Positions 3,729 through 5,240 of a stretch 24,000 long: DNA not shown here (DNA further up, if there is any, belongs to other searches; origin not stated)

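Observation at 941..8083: Radical SAM/SPASM RiPP operon with six tandem precursor genes that I cannot assign to a described class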

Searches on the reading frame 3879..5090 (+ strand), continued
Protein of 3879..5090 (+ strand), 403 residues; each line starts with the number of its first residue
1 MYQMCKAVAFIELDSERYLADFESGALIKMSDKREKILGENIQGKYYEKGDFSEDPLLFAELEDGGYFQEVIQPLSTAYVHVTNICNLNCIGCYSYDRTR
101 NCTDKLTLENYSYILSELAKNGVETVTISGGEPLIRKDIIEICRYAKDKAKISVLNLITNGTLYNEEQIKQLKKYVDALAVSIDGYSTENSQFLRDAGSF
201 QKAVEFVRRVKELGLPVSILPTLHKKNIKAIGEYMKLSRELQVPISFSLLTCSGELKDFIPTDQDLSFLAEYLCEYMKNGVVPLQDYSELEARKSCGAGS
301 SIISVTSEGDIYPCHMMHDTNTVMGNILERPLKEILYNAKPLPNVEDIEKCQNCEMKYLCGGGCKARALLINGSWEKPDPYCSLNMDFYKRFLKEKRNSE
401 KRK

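Call 64: fold_search(model_id=the predicted structure, library=pdb)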
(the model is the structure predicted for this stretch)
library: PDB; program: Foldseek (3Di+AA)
matches with E <= 10: 1842; with E <= 0.001: 175
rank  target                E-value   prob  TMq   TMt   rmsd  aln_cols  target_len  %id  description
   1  5why_B                1.1e-21  1.00  0.64  0.61   9.4       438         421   21  Structural Insights into Thioether Bond Formation in the Biosynthesis of Sactipeptides (released 2017-07-26)
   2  5wgg_A                2.0e-21  1.00  0.64  0.59   9.0       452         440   21  Structural Insights into Thioether Bond Formation in the Biosynthesis of Sactipeptides (released 2017-07-26)
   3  5why_A                8.2e-21  1.00  0.63  0.61   9.3       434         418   22  Structural Insights into Thioether Bond Formation in the Biosynthesis of Sactipeptides (released 2017-07-26)
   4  5v1q_A                1.1e-16  1.00  0.61  0.57   9.4       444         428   17  Crystal structure of Streptococcus suis SuiB (released 2017-08-30)
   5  5v1s_B                1.4e-16  1.00  0.59  0.56  10.5       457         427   16  Crystal structure of Streptococcus suis SuiB bound to S-adenosylmethionine (released 2017-08-30)
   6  5v1s_A                1.6e-16  1.00  0.61  0.58   9.0       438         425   19  Crystal structure of Streptococcus suis SuiB bound to S-adenosylmethionine (released 2017-08-30)
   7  6c8v                  2.5e-16  1.00  0.56  0.70   4.9       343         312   23  X-ray structure of PqqE from Methylobacterium extorquens (released 2018-02-14)
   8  5v1q_B                3.5e-16  1.00  0.60  0.55   9.2       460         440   17  Crystal structure of Streptococcus suis SuiB (released 2017-08-30)
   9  6efn                  5.0e-16  1.00  0.55  0.58   7.7       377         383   18  Structure of a RiPP maturase, SkfB (released 2018-10-24)
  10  5v1t_A                1.9e-15  1.00  0.60  0.55   9.1       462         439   17  Crystal structure of Streptococcus suis SuiB bound to precursor peptide SuiA (released 2017-08-30)
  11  4k36_A                8.4e-15  1.00  0.63  0.66   4.9       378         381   19  His6 tagged anSMEcpe with bound AdoMet (released 2013-05-08)
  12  4k38_A                1.1e-14  1.00  0.63  0.68   4.8       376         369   20  Native anSMEcpe with bound AdoMet and Kp18Cys peptide (released 2013-05-08)
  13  4k39_A                1.1e-14  1.00  0.63  0.70   4.6       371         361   19  Native anSMEcpe with bound AdoMet and Cp18Cys peptide (released 2013-05-08)
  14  7vob                  1.4e-14  1.00  0.49  0.59   8.8       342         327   18  The crystal structure of a Radical SAM Enzyme BlsE involved in the Biosynthesis of Blasticidin S (released 2022-05-04)
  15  4k37_A                1.9e-14  1.00  0.62  0.67   4.8       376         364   19  Native anSMEcpe with bound AdoMet (released 2013-05-08)
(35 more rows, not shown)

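Call 75: search_protein_families(library=pfam, proteins=[L049:4121-5455:+, L049:6048-7124:+, L049:9307-9837:+, L049:10323-11675:-, L049:12412-13692:+, L074:5833-7131:-, L074:9115-9600:+, L074:10187-10774:-, L074:10862-11416:+, L074:12200-13870:+], max_evalue=0.001)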
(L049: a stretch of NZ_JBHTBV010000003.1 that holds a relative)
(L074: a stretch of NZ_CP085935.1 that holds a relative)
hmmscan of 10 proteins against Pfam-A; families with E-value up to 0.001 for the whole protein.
L049:4121-5455:+ (444 aa): 1 family
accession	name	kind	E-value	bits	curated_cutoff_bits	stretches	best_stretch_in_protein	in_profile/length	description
PF00398.26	RrnaAD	-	1.2e-39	136.4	24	1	148-386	3-229/263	Ribosomal RNA adenine dimethylase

L049:6048-7124:+ (358 aa): 0 families

L049:9307-9837:+ (176 aa): 0 families

L049:10323-11675:- (450 aa): 2 families
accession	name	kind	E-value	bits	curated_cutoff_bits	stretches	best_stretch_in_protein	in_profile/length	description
PF04326.19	SLFN_AlbA_2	-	5.6e-13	49.9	25.3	1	14-106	20-112/118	Schlafen, AlbA_2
PF13749.12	HATPase_c_4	-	0.00036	20.9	26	0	311-361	31-81/89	Putative ATP-dependent DNA helicase recG C-terminal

L049:12412-13692:+ (426 aa): 4 families
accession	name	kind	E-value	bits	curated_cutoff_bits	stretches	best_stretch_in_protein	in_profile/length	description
PF02335.20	Cytochrom_C552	-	8.1e-66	223.2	24.1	1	71-425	3-379/438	Cytochrome c552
PF14522.11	Cytochrome_C7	-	4.6e-10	39.6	24.8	1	286-337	10-54/67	Cytochrome c7 and related cytochrome c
PF22113.1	Mtrc-MtrF_II-IV_dom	-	6.4e-06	26.2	30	0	130-220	73-165/176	Outer membrane cytochrome MtrC/MtrF-like, domains II/IV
PF14537.11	Cytochrom_c3_2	-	0.00013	22.8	25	0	287-343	4-45/79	Cytochrome c3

L074:5833-7131:- (432 aa): 2 families
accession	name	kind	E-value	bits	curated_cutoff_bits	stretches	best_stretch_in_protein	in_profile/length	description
PF02661.23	Fic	-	4e-19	69.7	24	1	148-251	2-93/93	Fic/DOC family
PF13784.11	Fic_N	-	5.8e-10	39.5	26.7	1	57-114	3-60/82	Fic/DOC family N-terminal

L074:9115-9600:+ (161 aa): 1 family
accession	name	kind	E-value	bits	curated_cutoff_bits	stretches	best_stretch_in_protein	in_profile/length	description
PF11188.13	DUF2975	-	5.3e-07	30.1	27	1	51-158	21-127/130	Protein of unknown function (DUF2975)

L074:10187-10774:- (195 aa): 0 families

L074:10862-11416:+ (184 aa): 1 family
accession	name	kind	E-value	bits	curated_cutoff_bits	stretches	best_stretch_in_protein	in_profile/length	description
PF10783.14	DUF2599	-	2.1e-07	31.8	25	1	129-180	29-83/94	Protein of unknown function (DUF2599)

L074:12200-13870:+ (556 aa): 0 families

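Call 83: search_dna_similar(query=window:3879-5090:+, collection=plasmids, mode=protein, max_evalue=1e-30, max_rows=15)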
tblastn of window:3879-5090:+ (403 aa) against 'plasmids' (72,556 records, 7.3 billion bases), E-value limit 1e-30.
Records with a match: 4; places in all: 4; records where one place covers at least 80% of the query: 1.
Best place of each record, by identity: <60% 4.
By first word of the organism name: Bacillus 3; Streptococcus 1.
By predicted mobility (MOB-suite, as given by PLSDB): mobilizable 2; non-mobilizable 1; conjugative 1.
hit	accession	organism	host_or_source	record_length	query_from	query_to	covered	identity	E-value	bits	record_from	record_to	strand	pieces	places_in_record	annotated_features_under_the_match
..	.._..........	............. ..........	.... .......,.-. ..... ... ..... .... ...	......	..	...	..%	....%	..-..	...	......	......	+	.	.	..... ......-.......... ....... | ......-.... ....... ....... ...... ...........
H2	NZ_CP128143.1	Bacillus mycoides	bacterial isolate,field soil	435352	76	366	72%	28.9%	4e-31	133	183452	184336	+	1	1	radical SAM/SPASM domain-containing protein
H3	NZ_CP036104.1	Bacillus mycoides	cell culture,soil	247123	76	366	72%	28.9%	5e-31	132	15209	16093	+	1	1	radical SAM protein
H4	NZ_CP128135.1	Bacillus mycoides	bacterial isolate,field soil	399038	76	366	72%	28.9%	5e-31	132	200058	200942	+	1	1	radical SAM protein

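Call 85: get_annotated_region(hit=H1, flank=7000)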
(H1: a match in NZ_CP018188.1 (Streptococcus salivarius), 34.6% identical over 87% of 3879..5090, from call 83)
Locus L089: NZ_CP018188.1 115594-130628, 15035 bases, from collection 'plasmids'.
description: Streptococcus salivarius strain ICDC2 plasmid unnamed, complete sequence
organism: Streptococcus salivarius (NCBI taxid 1304)
taxonomy: Bacteria; Bacillota; Bacilli; Lactobacillales; Streptococcaceae; Streptococcus; Streptococcus salivarius
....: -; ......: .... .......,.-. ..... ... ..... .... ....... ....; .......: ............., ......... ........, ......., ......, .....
typing (MOB-suite, as given by PLSDB): non-mobilizable; replicon rep_cluster_199
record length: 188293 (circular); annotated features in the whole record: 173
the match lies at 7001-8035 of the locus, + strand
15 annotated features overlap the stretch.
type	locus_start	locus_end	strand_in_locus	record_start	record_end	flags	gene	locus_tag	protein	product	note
CDS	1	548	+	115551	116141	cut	-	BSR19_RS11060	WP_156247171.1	type IV toxin-antitoxin system AbiEi family antitoxin domain-containing protein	-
CDS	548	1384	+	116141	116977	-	-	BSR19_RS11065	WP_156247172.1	nucleotidyl transferase AbiEii/AbiGii toxin family protein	-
CDS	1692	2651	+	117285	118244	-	-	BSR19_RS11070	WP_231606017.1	hypothetical protein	-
CDS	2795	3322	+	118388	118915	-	-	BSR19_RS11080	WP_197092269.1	hypothetical protein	-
CDS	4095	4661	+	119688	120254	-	-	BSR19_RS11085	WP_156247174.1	CPBP family intramembrane glutamic endopeptidase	GO:0071586 - CAAX-box protein processing [Evidence IEA]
predicted_resistance_gene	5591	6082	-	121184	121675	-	lnu(C)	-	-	lincosamide nucleotidyltransferase Lnu(C)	predicted by amrfinderplus; class LINCOSAMIDE; identity 98.17%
CDS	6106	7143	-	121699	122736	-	-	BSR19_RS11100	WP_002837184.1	IS1595-like element ISSag10 family transposase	GO:0006313 - DNA transposition [Evidence IEA]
CDS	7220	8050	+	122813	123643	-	-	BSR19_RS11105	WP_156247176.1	SPASM domain-containing protein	-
CDS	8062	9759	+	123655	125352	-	-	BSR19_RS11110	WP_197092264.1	ABC transporter ATP-binding protein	-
CDS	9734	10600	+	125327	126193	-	-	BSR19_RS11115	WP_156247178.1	ABC transporter ATP-binding protein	-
CDS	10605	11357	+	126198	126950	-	-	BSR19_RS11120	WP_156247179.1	hypothetical protein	-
CDS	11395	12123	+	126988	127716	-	-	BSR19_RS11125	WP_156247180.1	LytTR family DNA-binding domain-containing protein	-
CDS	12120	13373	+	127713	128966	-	-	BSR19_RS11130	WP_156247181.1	GHKL domain-containing protein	-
CDS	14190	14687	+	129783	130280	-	-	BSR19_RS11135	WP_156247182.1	NUDIX hydrolase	-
CDS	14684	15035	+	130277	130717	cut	-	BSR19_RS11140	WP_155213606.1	ASCH domain-containing protein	-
